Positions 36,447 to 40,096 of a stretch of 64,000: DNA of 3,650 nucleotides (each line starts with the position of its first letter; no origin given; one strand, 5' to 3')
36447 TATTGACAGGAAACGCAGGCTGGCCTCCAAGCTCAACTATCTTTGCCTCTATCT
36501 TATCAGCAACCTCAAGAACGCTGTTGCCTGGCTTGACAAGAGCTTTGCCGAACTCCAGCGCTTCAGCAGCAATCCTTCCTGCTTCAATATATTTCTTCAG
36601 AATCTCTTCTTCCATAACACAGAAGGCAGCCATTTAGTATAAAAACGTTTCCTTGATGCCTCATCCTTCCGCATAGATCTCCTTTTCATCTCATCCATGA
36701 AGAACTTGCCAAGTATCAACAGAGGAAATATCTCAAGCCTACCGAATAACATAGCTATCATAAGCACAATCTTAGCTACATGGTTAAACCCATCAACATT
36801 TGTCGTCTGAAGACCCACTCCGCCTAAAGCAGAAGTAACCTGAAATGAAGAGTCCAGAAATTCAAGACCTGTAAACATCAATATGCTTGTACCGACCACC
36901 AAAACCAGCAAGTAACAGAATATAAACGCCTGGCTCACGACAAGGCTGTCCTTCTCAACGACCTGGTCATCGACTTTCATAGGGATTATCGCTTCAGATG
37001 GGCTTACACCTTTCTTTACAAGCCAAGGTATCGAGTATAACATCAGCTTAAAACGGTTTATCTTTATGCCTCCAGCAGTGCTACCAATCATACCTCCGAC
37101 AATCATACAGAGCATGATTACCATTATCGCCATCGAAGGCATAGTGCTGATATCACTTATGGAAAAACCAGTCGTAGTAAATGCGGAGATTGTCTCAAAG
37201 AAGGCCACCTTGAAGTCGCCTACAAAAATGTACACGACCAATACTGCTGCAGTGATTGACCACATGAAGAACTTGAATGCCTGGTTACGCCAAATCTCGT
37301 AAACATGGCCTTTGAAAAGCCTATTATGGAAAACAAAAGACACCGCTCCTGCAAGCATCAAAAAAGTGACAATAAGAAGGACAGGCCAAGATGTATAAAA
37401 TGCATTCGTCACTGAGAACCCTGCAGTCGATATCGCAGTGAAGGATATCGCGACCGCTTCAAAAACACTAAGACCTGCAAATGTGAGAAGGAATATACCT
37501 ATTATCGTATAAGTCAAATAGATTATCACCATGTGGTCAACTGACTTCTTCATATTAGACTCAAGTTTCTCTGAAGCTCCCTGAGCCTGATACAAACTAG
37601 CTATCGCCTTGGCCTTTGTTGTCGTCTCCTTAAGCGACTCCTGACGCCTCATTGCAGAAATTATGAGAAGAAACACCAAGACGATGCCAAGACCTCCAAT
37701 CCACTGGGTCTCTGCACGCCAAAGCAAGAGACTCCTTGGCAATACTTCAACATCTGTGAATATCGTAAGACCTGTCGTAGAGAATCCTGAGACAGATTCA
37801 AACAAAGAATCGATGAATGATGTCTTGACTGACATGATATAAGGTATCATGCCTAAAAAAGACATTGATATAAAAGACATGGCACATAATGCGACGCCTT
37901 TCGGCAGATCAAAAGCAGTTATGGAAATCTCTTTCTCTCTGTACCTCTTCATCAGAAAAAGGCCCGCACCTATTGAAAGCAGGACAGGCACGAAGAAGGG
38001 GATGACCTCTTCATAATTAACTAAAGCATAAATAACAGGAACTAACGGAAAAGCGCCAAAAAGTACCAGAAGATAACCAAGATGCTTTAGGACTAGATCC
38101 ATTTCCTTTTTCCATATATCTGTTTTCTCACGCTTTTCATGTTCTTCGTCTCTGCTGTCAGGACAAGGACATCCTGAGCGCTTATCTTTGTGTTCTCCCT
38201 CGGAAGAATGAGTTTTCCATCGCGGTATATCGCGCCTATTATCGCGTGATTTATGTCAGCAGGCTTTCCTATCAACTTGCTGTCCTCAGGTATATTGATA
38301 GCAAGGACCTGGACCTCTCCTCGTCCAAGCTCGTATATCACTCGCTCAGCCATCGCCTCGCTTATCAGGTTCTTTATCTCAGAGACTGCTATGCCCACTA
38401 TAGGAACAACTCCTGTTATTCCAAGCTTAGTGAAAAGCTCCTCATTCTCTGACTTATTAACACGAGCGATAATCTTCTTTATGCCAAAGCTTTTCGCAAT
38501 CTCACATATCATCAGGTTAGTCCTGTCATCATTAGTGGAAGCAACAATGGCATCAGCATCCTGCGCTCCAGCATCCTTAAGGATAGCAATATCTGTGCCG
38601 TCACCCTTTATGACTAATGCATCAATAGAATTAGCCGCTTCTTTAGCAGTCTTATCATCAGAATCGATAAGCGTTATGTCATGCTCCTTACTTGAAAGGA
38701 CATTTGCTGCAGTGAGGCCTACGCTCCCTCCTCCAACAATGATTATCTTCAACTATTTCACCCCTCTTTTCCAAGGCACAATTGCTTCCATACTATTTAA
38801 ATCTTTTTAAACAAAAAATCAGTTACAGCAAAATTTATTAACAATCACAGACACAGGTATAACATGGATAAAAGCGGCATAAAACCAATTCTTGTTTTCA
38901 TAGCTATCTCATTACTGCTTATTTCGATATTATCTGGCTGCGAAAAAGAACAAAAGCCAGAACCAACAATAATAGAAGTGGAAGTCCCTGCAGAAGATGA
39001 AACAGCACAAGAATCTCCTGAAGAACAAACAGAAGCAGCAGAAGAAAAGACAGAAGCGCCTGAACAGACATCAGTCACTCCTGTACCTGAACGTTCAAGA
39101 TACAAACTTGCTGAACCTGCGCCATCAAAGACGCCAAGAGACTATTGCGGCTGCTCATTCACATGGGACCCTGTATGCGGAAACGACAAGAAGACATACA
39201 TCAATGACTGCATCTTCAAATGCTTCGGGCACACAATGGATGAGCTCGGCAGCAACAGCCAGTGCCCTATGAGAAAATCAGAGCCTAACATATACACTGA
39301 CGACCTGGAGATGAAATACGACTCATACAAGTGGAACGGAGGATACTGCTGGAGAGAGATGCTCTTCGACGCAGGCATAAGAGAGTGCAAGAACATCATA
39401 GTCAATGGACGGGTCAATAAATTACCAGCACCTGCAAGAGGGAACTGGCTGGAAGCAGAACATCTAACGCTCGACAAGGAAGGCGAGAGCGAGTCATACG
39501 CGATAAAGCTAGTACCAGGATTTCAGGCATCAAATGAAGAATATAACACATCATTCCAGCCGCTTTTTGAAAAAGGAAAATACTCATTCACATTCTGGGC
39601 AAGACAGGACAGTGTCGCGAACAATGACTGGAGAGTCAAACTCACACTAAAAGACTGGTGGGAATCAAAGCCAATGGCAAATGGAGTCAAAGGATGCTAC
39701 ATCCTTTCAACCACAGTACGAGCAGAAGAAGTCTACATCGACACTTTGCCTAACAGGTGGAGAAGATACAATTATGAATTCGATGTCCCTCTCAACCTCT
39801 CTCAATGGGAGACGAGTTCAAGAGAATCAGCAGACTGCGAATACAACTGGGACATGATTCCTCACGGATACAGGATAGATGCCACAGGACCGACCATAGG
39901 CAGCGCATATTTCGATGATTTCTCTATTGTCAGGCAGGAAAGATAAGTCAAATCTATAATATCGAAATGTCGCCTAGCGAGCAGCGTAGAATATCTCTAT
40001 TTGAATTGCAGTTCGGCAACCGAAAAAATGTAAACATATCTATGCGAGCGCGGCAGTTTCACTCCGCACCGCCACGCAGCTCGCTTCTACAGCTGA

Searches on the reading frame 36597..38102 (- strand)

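Call 63: search_protein_families(library=pfam, proteins=[window:36597-38102:-], max_evalue=0.0001)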
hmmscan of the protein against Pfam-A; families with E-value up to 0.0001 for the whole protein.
window:36597-38102:- (501 aa): 1 family
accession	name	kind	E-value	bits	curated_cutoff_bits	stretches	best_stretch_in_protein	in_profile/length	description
PF02386.22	TrkH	-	1.1e-45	156.5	27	2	278-464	296-489/502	Cation transport protein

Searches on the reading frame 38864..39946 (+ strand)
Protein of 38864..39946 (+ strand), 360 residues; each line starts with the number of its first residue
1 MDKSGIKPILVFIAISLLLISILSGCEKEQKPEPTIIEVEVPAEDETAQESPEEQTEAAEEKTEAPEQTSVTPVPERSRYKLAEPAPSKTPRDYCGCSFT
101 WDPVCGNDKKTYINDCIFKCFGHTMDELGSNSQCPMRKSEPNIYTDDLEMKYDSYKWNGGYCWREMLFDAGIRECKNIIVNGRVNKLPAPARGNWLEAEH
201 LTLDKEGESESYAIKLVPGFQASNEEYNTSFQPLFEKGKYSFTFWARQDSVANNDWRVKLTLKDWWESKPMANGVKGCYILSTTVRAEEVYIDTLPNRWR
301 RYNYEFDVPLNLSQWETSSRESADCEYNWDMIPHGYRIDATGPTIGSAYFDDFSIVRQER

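Call 63: search_protein_families(library=pfam, proteins=[window:38864-39946:+], max_evalue=0.0001)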
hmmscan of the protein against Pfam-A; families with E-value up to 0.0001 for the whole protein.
window:38864-39946:+ (360 aa): 2 families
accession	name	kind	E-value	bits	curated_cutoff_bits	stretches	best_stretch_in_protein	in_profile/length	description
PF07648.20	Kazal_2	-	4.9e-07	30.2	22.8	1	95-122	4-32/48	Kazal-type serine protease inhibitor domain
PF00050.26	Kazal_1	-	9.1e-07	29.2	21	1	96-121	8-32/49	Kazal-type serine protease inhibitor domain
